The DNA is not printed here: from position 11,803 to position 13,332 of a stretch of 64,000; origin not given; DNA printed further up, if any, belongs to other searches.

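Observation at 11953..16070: Six-gene operon on the opposite strand to its neighbours: Ycf46-like AAA+ ATPase + Ski2-like DExH helicase + two unknowns + DUF1257(Ycf35)-like + DUF2997-like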

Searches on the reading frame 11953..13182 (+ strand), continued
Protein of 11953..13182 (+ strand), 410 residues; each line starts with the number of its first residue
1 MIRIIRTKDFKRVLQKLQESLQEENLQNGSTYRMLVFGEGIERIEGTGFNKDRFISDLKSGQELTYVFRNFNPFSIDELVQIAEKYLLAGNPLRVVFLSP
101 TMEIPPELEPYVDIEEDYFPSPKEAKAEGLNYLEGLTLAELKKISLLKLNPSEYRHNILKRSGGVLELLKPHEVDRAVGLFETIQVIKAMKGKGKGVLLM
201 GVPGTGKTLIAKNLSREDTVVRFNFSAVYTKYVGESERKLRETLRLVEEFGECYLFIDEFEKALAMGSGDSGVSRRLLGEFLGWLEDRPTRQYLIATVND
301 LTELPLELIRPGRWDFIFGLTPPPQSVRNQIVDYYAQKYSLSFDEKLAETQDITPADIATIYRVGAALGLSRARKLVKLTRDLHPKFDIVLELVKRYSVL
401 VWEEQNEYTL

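Call 36: find_homologous_proteins(query=window:11953-13182:+, max_evalue=1e-10)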
Query window:11953-13182:+ (410 aa): 199 proteins with E <= 1e-10 among 8000 candidates; the best 120 are listed.
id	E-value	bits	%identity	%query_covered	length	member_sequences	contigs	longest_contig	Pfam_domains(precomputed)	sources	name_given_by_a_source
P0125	5.1e-268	907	100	100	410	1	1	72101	PF00004.36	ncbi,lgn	ncbi:MAG: AAA family ATPase [Aquificaceae bacterium]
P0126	1.3e-206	705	77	98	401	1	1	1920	PF00004.36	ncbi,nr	ncbi:MAG: AAA family ATPase [Aquificaceae bacterium]|nr:AAA family ATPase [Aquificaceae bacterium]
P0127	1.4e-206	705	77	98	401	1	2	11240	PF00004.36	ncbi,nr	ncbi:MAG: AAA family ATPase [Aquificaceae bacterium]|nr:AAA family ATPase [Aquificaceae bacterium] M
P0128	1.4e-162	560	60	99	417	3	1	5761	PF00004.36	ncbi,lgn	ncbi:MAG: AAA family ATPase [Candidatus Aenigmatarchaeota archaeon]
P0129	4.6e-162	558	61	99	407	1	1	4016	PF00004.36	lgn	-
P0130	4.8e-161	555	61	100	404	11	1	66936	PF00004.36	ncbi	-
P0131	3.1e-160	552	59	99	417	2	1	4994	PF00004.36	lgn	-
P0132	5.1e-160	551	61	99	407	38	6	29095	PF00004.36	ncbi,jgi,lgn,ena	-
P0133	6.6e-160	551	59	99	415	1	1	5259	PF00004.36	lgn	-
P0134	7.3e-158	544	60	100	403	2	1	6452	PF00004.36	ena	-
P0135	3.2e-157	542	60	100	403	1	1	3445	PF00004.36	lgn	-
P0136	4.4e-156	538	60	99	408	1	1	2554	PF00004.36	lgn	-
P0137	7.4e-152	524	56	99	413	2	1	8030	PF00004.36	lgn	-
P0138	5.6e-151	522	57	99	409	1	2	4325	PF00004.36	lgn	-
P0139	3.7e-140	486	56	98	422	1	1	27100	PF00004.36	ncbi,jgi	-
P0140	4.5e-140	486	56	98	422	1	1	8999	PF00004.36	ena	-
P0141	5.6e-137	475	53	98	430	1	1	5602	PF00004.36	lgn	-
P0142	1.6e-133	464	55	98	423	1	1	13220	PF00004.36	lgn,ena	-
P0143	9.8e-132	458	50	99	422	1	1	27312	PF00004.36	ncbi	-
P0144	1.5e-131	458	54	98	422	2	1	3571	PF00004.36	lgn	-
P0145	4.0e-129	450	50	99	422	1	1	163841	PF00004.36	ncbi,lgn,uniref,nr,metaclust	ncbi:AAA family ATPase [Persephonella sp. KM09-Lau-8]|uniref:ATP-binding protein n=1 Tax=Persephonel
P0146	1.1e-128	448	50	99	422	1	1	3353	PF00004.36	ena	-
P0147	3.0e-128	447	53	98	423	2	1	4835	PF00004.36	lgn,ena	-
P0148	3.1e-116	407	47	98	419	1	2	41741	PF00004.36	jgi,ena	-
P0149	1.7e-103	365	48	87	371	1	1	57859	PF00004.36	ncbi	-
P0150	9.6e-93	330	42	98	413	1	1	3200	PF00004.36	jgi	jgi:hypothetical protein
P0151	1.2e-56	211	33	100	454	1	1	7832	PF00004.36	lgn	-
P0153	3.0e-47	180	44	55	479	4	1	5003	PF13173.13,PF00004.36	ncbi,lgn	-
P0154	7.0e-40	156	37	42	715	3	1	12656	PF13173.13,PF02359.25,PF13671.13,PF00004.36,PF13401.13,PF13238.13,PF07728.21,PF13191.13,PF06414.19,PF07724.21,PF13521.13,PF25199.2,PF09336.17,PF06068.20,PF05496.19,PF17862.8,PF14532.13,PF02562.23,PF01695.24,PF00158.33,PF02933.24,PF23902.1,PF00005.34,PF12775.14,PF13207.13,PF00910.29,PF01078.28,PF2072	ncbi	-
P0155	1.6e-39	155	36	42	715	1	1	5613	PF13173.13,PF02359.25,PF13671.13,PF00004.36,PF13401.13,PF13238.13,PF07728.21,PF13191.13,PF07724.21,PF13521.13,PF25199.2,PF09336.17,PF06068.20,PF05496.19,PF17862.8,PF14532.13,PF02562.23,PF01695.24,PF00158.33,PF02933.24,PF23902.1,PF00005.34,PF12775.14,PF13207.13,PF00910.29,PF01078.28,PF20720.4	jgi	jgi:transitional endoplasmic reticulum ATPase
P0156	3.4e-37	147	30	97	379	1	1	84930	PF00004.36,PF20720.4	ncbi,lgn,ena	-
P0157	1.1e-35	142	32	83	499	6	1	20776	PF00004.36,PF17862.8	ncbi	ncbi:MAG TPA: AAA family ATPase [Steroidobacteraceae bacterium]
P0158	9.1e-34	136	34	77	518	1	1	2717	PF00004.36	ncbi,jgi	-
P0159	4.4e-33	133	30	48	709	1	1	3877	PF13173.13,PF01057.24,PF06068.20,PF02359.25,PF13671.13,PF00004.36,PF13401.13,PF13238.13,PF05496.19,PF17862.8,PF07728.21,PF13191.13,PF02933.24,PF07724.21,PF23902.1,PF13521.13,PF13207.13,PF00910.29,PF20720.4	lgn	-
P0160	5.9e-33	133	32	45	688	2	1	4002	PF13173.13,PF02359.25,PF13671.13,PF00004.36,PF13401.13,PF13238.13,PF07728.21,PF13191.13,PF06414.19,PF07724.21,PF24883.3,PF13521.13,PF25199.2,PF06068.20,PF05496.19,PF17862.8,PF01637.25,PF03215.22,PF01695.24,PF02933.24,PF23902.1,PF12775.14,PF02367.24,PF13207.13,PF00910.29,PF01078.28,PF20720.4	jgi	-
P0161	6.4e-33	133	33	41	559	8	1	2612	PF13173.13,PF06068.20,PF13671.13,PF00004.36,PF13401.13,PF05496.19,PF17862.8,PF07728.21,PF13191.13,PF06414.19,PF00158.33,PF07724.21,PF24883.3,PF07726.18,PF12775.14,PF02367.24,PF13521.13,PF00910.29,PF01078.28,PF25199.2,PF20720.4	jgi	jgi:transitional endoplasmic reticulum ATPase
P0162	9.4e-33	132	30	45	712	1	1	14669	PF13173.13,PF06068.20,PF02359.25,PF13671.13,PF00004.36,PF13401.13,PF13238.13,PF05496.19,PF17862.8,PF07728.21,PF13191.13,PF02933.24,PF07724.21,PF07726.18,PF13521.13,PF13207.13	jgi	-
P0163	1.5e-32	132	49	35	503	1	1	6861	PF00004.36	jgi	jgi:hypothetical protein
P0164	2.5e-32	131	30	43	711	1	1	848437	PF13173.13,PF06068.20,PF02359.25,PF13671.13,PF00004.36,PF13401.13,PF13238.13,PF05496.19,PF17862.8,PF07728.21,PF13191.13,PF02933.24,PF07724.21,PF23902.1,PF13207.13,PF20720.4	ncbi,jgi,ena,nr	ncbi:MAG: CDC48 family AAA ATPase [Candidatus Omnitrophica bacterium]|nr:CDC48 family AAA ATPase [Ca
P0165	2.6e-32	131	32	74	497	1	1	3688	PF00004.36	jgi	jgi:hypothetical protein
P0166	3.6e-32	130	32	46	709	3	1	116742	PF13173.13,PF02359.25,PF13671.13,PF00004.36,PF13401.13,PF13238.13,PF07728.21,PF00931.29,PF13191.13,PF06414.19,PF07724.21,PF24883.3,PF05729.19,PF13521.13,PF25199.2,PF06068.20,PF05496.19,PF17862.8,PF03215.22,PF01695.24,PF00158.33,PF02933.24,PF00005.34,PF12775.14,PF02367.24,PF13207.13,PF00910.29,PF0107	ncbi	-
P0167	5.9e-32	130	34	42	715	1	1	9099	PF13173.13,PF02359.25,PF13671.13,PF00004.36,PF13401.13,PF13238.13,PF07728.21,PF13191.13,PF06414.19,PF07724.21,PF24883.3,PF05729.19,PF13521.13,PF25199.2,PF06068.20,PF05496.19,PF17862.8,PF01637.25,PF03215.22,PF01695.24,PF00158.33,PF02933.24,PF00005.34,PF12775.14,PF02367.24,PF13207.13,PF00910.29,PF0107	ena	-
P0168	9.1e-32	129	31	45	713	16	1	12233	PF13173.13,PF06068.20,PF02359.25,PF13671.13,PF00004.36,PF13401.13,PF13238.13,PF05496.19,PF17862.8,PF07728.21,PF13191.13,PF02933.24,PF07724.21,PF23902.1,PF13521.13,PF13207.13,PF20720.4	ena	-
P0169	1.2e-31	129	33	39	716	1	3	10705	PF13173.13,PF06068.20,PF02359.25,PF13671.13,PF00004.36,PF13401.13,PF13238.13,PF05496.19,PF17862.8,PF07728.21,PF13191.13,PF06414.19,PF02933.24,PF07724.21,PF23902.1,PF24883.3,PF13521.13,PF13207.13,PF00910.29,PF01078.28,PF20720.4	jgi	jgi:transitional endoplasmic reticulum ATPase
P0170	1.3e-31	129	31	38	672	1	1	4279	PF13173.13,PF06745.20,PF06068.20,PF02359.25,PF13671.13,PF00004.36,PF13401.13,PF13238.13,PF05496.19,PF17862.8,PF07728.21,PF13191.13,PF00158.33,PF02933.24,PF07724.21,PF23902.1,PF13521.13,PF20720.4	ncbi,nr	ncbi:MAG: CDC48 family AAA ATPase, partial [Candidatus Omnitrophica bacterium]|nr:CDC48 family AAA A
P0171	1.7e-31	128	34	42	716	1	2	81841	PF13173.13,PF02359.25,PF13671.13,PF00004.36,PF13401.13,PF13238.13,PF07728.21,PF13191.13,PF07724.21,PF24883.3,PF05729.19,PF13521.13,PF06068.20,PF05496.19,PF17862.8,PF01637.25,PF03215.22,PF01695.24,PF00158.33,PF02933.24,PF00005.34,PF12775.14,PF02367.24,PF13207.13,PF00910.29,PF01078.28,PF20720.4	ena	-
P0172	1.7e-31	128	33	42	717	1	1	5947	PF13173.13,PF02359.25,PF13671.13,PF00004.36,PF13401.13,PF13238.13,PF07728.21,PF13191.13,PF06414.19,PF07724.21,PF24883.3,PF13521.13,PF25199.2,PF06068.20,PF05496.19,PF17862.8,PF01637.25,PF03215.22,PF01695.24,PF02933.24,PF23902.1,PF00005.34,PF12775.14,PF02367.24,PF13207.13,PF00910.29,PF01078.28,PF20720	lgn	-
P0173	1.8e-31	128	35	42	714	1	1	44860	PF13173.13,PF02359.25,PF13671.13,PF00004.36,PF13401.13,PF13238.13,PF07728.21,PF13191.13,PF07724.21,PF24883.3,PF05729.19,PF13521.13,PF25199.2,PF13481.13,PF06068.20,PF05496.19,PF17862.8,PF01637.25,PF03215.22,PF01695.24,PF00158.33,PF02933.24,PF00005.34,PF12775.14,PF02367.24,PF13207.13,PF00910.29,PF0107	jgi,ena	-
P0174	2.1e-31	128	34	44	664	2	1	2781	PF13173.13,PF01057.24,PF06068.20,PF13671.13,PF00004.36,PF13401.13,PF13238.13,PF05496.19,PF17862.8,PF07728.21,PF13191.13,PF01695.24,PF02933.24,PF07724.21,PF24883.3,PF12775.14,PF02367.24,PF13521.13,PF00910.29,PF01078.28,PF25199.2,PF20720.4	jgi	jgi:transitional endoplasmic reticulum ATPase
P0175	2.5e-31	128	32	44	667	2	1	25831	PF13173.13,PF06068.20,PF19263.6,PF13671.13,PF00004.36,PF13401.13,PF13238.13,PF05673.20,PF05496.19,PF17862.8,PF07728.21,PF13191.13,PF00158.33,PF07724.21,PF23902.1,PF00005.34,PF12775.14,PF05729.19,PF13521.13,PF00910.29,PF09848.16,PF25199.2,PF20720.4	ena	-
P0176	3.3e-31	127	32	45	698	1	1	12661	PF13173.13,PF06068.20,PF02359.25,PF01443.25,PF13671.13,PF00004.36,PF13401.13,PF13238.13,PF05496.19,PF17862.8,PF07728.21,PF13191.13,PF06414.19,PF02933.24,PF07724.21,PF23902.1,PF24883.3,PF00005.34,PF13521.13,PF00910.29,PF25199.2,PF20720.4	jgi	jgi:transitional endoplasmic reticulum ATPase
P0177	4.4e-31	127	31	80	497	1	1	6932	PF00004.36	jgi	jgi:hypothetical protein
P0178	4.6e-31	127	31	48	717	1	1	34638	PF13173.13,PF06068.20,PF02359.25,PF13671.13,PF00004.36,PF13401.13,PF13238.13,PF05496.19,PF17862.8,PF07728.21,PF00931.29,PF13191.13,PF06414.19,PF02933.24,PF07724.21,PF24883.3,PF02367.24,PF13521.13,PF13207.13,PF00910.29,PF01078.28,PF20720.4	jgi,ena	-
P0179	8.5e-31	126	32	44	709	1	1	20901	PF13173.13,PF02359.25,PF13671.13,PF00004.36,PF13401.13,PF13238.13,PF07728.21,PF00931.29,PF13191.13,PF06414.19,PF07724.21,PF24883.3,PF05729.19,PF13521.13,PF25199.2,PF06068.20,PF05496.19,PF17862.8,PF03215.22,PF01695.24,PF00158.33,PF02933.24,PF00005.34,PF02367.24,PF13207.13,PF00910.29,PF01078.28,PF2072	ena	-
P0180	8.8e-31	126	32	44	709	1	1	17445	PF13173.13,PF02359.25,PF13671.13,PF00004.36,PF13401.13,PF13238.13,PF07728.21,PF00931.29,PF13191.13,PF06414.19,PF07724.21,PF24883.3,PF05729.19,PF13521.13,PF25199.2,PF06068.20,PF05496.19,PF17862.8,PF03215.22,PF01695.24,PF00158.33,PF02933.24,PF00005.34,PF02367.24,PF13207.13,PF00910.29,PF01078.28,PF2072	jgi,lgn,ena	-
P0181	1.0e-30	126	35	43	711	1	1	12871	PF13173.13,PF06068.20,PF02359.25,PF13671.13,PF00004.36,PF13401.13,PF13238.13,PF05496.19,PF17862.8,PF07728.21,PF13191.13,PF01695.24,PF00158.33,PF02933.24,PF07724.21,PF24883.3,PF12775.14,PF02367.24,PF13521.13,PF00910.29,PF01078.28,PF13481.13,PF20720.4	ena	-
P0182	1.2e-30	125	32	43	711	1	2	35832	PF13173.13,PF02359.25,PF13671.13,PF00004.36,PF13401.13,PF13238.13,PF07728.21,PF13191.13,PF06414.19,PF07724.21,PF24883.3,PF05729.19,PF13521.13,PF01057.24,PF06068.20,PF05496.19,PF17862.8,PF01695.24,PF00158.33,PF02933.24,PF23902.1,PF00005.34,PF07726.18,PF12775.14,PF02367.24,PF00910.29,PF01078.28,PF2072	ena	-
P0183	1.5e-30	125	35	43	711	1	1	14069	PF13173.13,PF06068.20,PF02359.25,PF13671.13,PF00004.36,PF13401.13,PF13238.13,PF05496.19,PF17862.8,PF07728.21,PF13191.13,PF01695.24,PF00158.33,PF02933.24,PF07724.21,PF24883.3,PF12775.14,PF02367.24,PF13521.13,PF00910.29,PF01078.28,PF13481.13,PF20720.4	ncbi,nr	ncbi:MAG: CDC48 family AAA ATPase [Synergistaceae bacterium]|nr:CDC48 family AAA ATPase [Synergistac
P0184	2.2e-30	124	28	45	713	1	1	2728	PF13173.13,PF06068.20,PF02359.25,PF13671.13,PF00004.36,PF13401.13,PF13238.13,PF05496.19,PF17862.8,PF07728.21,PF13191.13,PF02933.24,PF07724.21,PF23902.1,PF13521.13,PF13207.13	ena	-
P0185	3.0e-30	124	44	35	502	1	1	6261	PF00004.36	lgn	-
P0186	3.1e-30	124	32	68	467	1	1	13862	PF00004.36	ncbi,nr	ncbi:MAG TPA: AAA family ATPase, partial [Actinotalea sp.]|nr:AAA family ATPase [Actinotalea sp.]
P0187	5.4e-30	123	31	44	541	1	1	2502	PF13173.13,PF13671.13,PF00004.36,PF13401.13,PF13238.13,PF07728.21,PF00931.29,PF13191.13,PF06414.19,PF07724.21,PF24883.3,PF05729.19,PF13521.13,PF25199.2,PF01057.24,PF06068.20,PF05496.19,PF17862.8,PF03215.22,PF01695.24,PF00158.33,PF00005.34,PF02367.24,PF13207.13,PF00910.29,PF01078.28,PF20720.4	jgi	jgi:transitional endoplasmic reticulum ATPase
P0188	9.5e-30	122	30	67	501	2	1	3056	PF00004.36,PF17862.8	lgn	-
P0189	1.0e-29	122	32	42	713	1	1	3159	PF13173.13,PF06068.20,PF02359.25,PF13671.13,PF00004.36,PF13401.13,PF13238.13,PF05496.19,PF17862.8,PF07728.21,PF13191.13,PF06414.19,PF00158.33,PF07724.21,PF23902.1,PF12775.14,PF05729.19,PF13521.13,PF09848.16,PF25199.2,PF20720.4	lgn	-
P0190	1.2e-29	122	31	44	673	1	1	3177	PF13173.13,PF02359.25,PF13671.13,PF00004.36,PF13401.13,PF13238.13,PF07728.21,PF00931.29,PF13191.13,PF06414.19,PF07724.21,PF24883.3,PF05729.19,PF13521.13,PF25199.2,PF01057.24,PF06068.20,PF05496.19,PF17862.8,PF03215.22,PF01695.24,PF00158.33,PF02933.24,PF00005.34,PF02367.24,PF13207.13,PF00910.29,PF0107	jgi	jgi:transitional endoplasmic reticulum ATPase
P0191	1.4e-29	122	30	45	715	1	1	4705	PF13173.13,PF02359.25,PF13671.13,PF00004.36,PF13401.13,PF13238.13,PF07728.21,PF00931.29,PF13191.13,PF06414.19,PF07724.21,PF24883.3,PF13521.13,PF06068.20,PF05496.19,PF17862.8,PF01637.25,PF00158.33,PF02933.24,PF23902.1,PF07726.18,PF02367.24,PF13207.13,PF00910.29,PF01078.28,PF20720.4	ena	-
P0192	1.6e-29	122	37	55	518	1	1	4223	PF00004.36,PF17862.8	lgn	-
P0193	1.8e-29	121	34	47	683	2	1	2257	PF13173.13,PF06745.20,PF02359.25,PF13671.13,PF00004.36,PF13401.13,PF13238.13,PF07728.21,PF00931.29,PF13191.13,PF07724.21,PF24883.3,PF13521.13,PF13481.13,PF06068.20,PF05496.19,PF17862.8,PF01695.24,PF00158.33,PF02933.24,PF23902.1,PF00005.34,PF12775.14,PF13207.13,PF00910.29,PF01078.28,PF20720.4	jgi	jgi:transitional endoplasmic reticulum ATPase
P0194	2.7e-29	121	29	45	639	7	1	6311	PF13173.13,PF13671.13,PF00004.36,PF13401.13,PF13238.13,PF07728.21,PF00931.29,PF13191.13,PF07724.21,PF24883.3,PF13521.13,PF13481.13,PF01057.24,PF06068.20,PF05496.19,PF17862.8,PF01637.25,PF01695.24,PF00158.33,PF02933.24,PF12775.14,PF00910.29,PF01078.28,PF20720.4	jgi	jgi:transitional endoplasmic reticulum ATPase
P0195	3.9e-29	120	30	70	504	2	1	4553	PF00004.36,PF17862.8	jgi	-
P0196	3.9e-29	120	30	71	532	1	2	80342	PF00004.36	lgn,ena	-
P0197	6.0e-29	120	31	40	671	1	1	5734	PF13173.13,PF06068.20,PF02359.25,PF13671.13,PF00004.36,PF13401.13,PF13238.13,PF05496.19,PF17862.8,PF07728.21,PF13191.13,PF02933.24,PF07724.21,PF13521.13,PF13207.13,PF20720.4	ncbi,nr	ncbi:MAG: CDC48 family AAA ATPase [Nitrospinae bacterium]|nr:CDC48 family AAA ATPase [Nitrospinota b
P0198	6.8e-29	120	33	42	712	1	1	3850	PF13173.13,PF02359.25,PF13671.13,PF00004.36,PF13401.13,PF13238.13,PF07728.21,PF00931.29,PF13191.13,PF07724.21,PF24883.3,PF05729.19,PF13521.13,PF25199.2,PF06068.20,PF05496.19,PF17862.8,PF01637.25,PF03215.22,PF01695.24,PF02933.24,PF00005.34,PF12775.14,PF02367.24,PF00910.29,PF01078.28,PF20720.4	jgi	jgi:transitional endoplasmic reticulum ATPase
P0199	1.3e-28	119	31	39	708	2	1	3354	PF13173.13,PF06068.20,PF02359.25,PF13671.13,PF00004.36,PF13401.13,PF13238.13,PF05496.19,PF17862.8,PF01637.25,PF07728.21,PF00931.29,PF13191.13,PF02933.24,PF07724.21,PF23902.1,PF24883.3,PF13521.13,PF13207.13,PF00910.29,PF20720.4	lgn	-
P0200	2.1e-28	118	29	90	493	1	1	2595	PF00004.36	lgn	-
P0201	2.6e-28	118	35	39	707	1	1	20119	PF13173.13,PF06068.20,PF02359.25,PF13671.13,PF00004.36,PF13401.13,PF13238.13,PF05496.19,PF17862.8,PF07728.21,PF13191.13,PF01695.24,PF02933.24,PF07724.21,PF24883.3,PF02367.24,PF13521.13,PF00910.29,PF01078.28,PF20720.4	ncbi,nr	ncbi:MAG: CDC48 family AAA ATPase [Acetobacteraceae bacterium]|nr:CDC48 family AAA ATPase [Acetobact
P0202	3.0e-28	117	30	73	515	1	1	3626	PF00004.36,PF17862.8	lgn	-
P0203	6.7e-28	116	42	35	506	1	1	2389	PF00004.36,PF17862.8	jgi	jgi:hypothetical protein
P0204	1.1e-27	116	31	44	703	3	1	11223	PF13173.13,PF02359.25,PF13671.13,PF00004.36,PF13401.13,PF13238.13,PF07728.21,PF13191.13,PF07724.21,PF24883.3,PF13521.13,PF01057.24,PF06068.20,PF13245.13,PF05496.19,PF17862.8,PF01695.24,PF00158.33,PF02933.24,PF23902.1,PF12775.14,PF02367.24,PF00910.29,PF01078.28,PF20720.4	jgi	jgi:transitional endoplasmic reticulum ATPase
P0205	1.2e-27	115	30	42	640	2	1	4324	PF13173.13,PF20030.6,PF13604.13,PF13671.13,PF00004.36,PF13401.13,PF13238.13,PF05673.20,PF07728.21,PF13191.13,PF07724.21,PF24883.3,PF13521.13,PF25199.2,PF13481.13,PF01057.24,PF06068.20,PF05496.19,PF17862.8,PF01695.24,PF13479.13,PF00005.34,PF07726.18,PF12775.14,PF02367.24,PF13207.13,PF00910.29,PF01078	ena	-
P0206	1.4e-27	115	40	41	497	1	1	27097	PF00004.36,PF17862.8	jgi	jgi:ATP-dependent 26S proteasome regulatory subunit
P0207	1.7e-27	115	32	60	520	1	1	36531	PF00004.36,PF17862.8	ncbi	-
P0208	2.0e-27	115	30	44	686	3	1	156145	PF13173.13,PF01057.24,PF06068.20,PF02359.25,PF13671.13,PF00004.36,PF13401.13,PF13238.13,PF05496.19,PF17862.8,PF07728.21,PF13191.13,PF01695.24,PF02933.24,PF07724.21,PF24883.3,PF13521.13,PF00910.29,PF01078.28,PF20720.4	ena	-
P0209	2.1e-27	115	33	42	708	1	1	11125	PF13173.13,PF06068.20,PF02359.25,PF13671.13,PF00004.36,PF13401.13,PF13238.13,PF05496.19,PF17862.8,PF07728.21,PF03215.22,PF13191.13,PF02933.24,PF07724.21,PF24883.3,PF13521.13,PF13207.13,PF00910.29,PF01078.28,PF20720.4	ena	-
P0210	3.4e-27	114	40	39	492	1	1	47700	PF00004.36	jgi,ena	-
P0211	3.7e-27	114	30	65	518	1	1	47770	PF00004.36,PF17862.8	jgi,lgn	-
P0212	5.0e-27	113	29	70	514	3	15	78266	PF00004.36,PF17862.8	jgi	jgi:SpoVK/Ycf46/Vps4 family AAA+-type ATPase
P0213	6.6e-27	113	40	41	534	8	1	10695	PF00004.36,PF17862.8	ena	-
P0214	7.3e-27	113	39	41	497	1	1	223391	PF00004.36,PF17862.8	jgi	jgi:ATP-dependent 26S proteasome regulatory subunit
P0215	7.5e-27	113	42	36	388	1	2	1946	PF00004.36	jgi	jgi:SpoVK/Ycf46/Vps4 family AAA+-type ATPase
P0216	1.7e-26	112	38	42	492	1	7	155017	PF00004.36,PF17862.8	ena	-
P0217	4.0e-26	110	42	35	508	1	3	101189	PF00004.36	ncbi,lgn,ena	-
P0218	5.4e-26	110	29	74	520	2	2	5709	PF00004.36,PF17862.8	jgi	jgi:SpoVK/Ycf46/Vps4 family AAA+-type ATPase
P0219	6.3e-26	110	29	72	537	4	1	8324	PF00004.36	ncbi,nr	ncbi:MAG TPA: AAA family ATPase [Kofleriaceae bacterium]|nr:AAA family ATPase [Kofleriaceae bacteriu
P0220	6.5e-26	110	33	42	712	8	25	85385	PF13173.13,PF06068.20,PF02359.25,PF13671.13,PF00004.36,PF13401.13,PF13238.13,PF05496.19,PF17862.8,PF07728.21,PF03215.22,PF13191.13,PF02933.24,PF07724.21,PF24883.3,PF00005.34,PF12775.14,PF13521.13,PF13207.13,PF00910.29,PF01078.28,PF20720.4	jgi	jgi:transitional endoplasmic reticulum ATPase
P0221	7.8e-26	109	40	35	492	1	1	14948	PF00004.36,PF17862.8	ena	-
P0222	8.4e-26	109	27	88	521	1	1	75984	PF00004.36,PF17862.8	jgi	jgi:SpoVK/Ycf46/Vps4 family AAA+-type ATPase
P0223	1.3e-25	109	42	35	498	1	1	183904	PF00004.36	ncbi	-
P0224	1.3e-25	109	38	48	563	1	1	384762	PF00004.36,PF17862.8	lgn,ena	-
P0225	1.3e-25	109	28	74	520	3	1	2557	PF00004.36,PF17862.8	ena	-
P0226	1.9e-25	108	42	35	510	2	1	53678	PF00004.36,PF17862.8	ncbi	-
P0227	2.3e-25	108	39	37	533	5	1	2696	PF00004.36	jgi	jgi:hypothetical protein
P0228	3.3e-25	107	29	66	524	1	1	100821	PF00004.36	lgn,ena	-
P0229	3.3e-25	107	25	83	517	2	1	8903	PF00004.36,PF17862.8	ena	-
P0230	3.8e-25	107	30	71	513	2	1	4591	PF00004.36,PF17862.8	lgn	-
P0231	4.2e-25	107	29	73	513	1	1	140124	PF00004.36,PF17862.8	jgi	jgi:SpoVK/Ycf46/Vps4 family AAA+-type ATPase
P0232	4.7e-25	107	37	42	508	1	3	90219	PF00004.36,PF17862.8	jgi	-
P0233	7.3e-25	106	38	42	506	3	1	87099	PF00004.36,PF17862.8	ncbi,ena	-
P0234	8.5e-25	106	45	34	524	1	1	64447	PF00004.36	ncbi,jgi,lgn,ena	jgi:AAA+ superfamily predicted ATPase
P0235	9.1e-25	106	42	37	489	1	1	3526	PF00004.36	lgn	-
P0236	1.1e-24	106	39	39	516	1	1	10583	PF00004.36,PF17862.8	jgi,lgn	jgi:hypothetical protein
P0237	1.2e-24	106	27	71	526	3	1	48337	PF00004.36,PF17862.8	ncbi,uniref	ncbi:AAA family ATPase [Dactylosporangium sp. NPDC005572]|uniref:AAA family ATPase n=1 Tax=Dactylosp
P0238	1.3e-24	105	41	35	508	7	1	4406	PF00004.36,PF17862.8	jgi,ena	-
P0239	1.4e-24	105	29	78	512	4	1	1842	PF00004.36,PF17862.8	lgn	-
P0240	1.8e-24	105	31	62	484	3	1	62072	PF00004.36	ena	-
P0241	2.7e-24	104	42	34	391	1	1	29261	PF00004.36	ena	-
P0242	3.2e-24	104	36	45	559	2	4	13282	PF00004.36,PF17862.8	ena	-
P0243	3.4e-24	104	29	79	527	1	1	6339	PF00004.36,PF17862.8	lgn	-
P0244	3.5e-24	104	28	80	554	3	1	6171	PF00004.36,PF17862.8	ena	-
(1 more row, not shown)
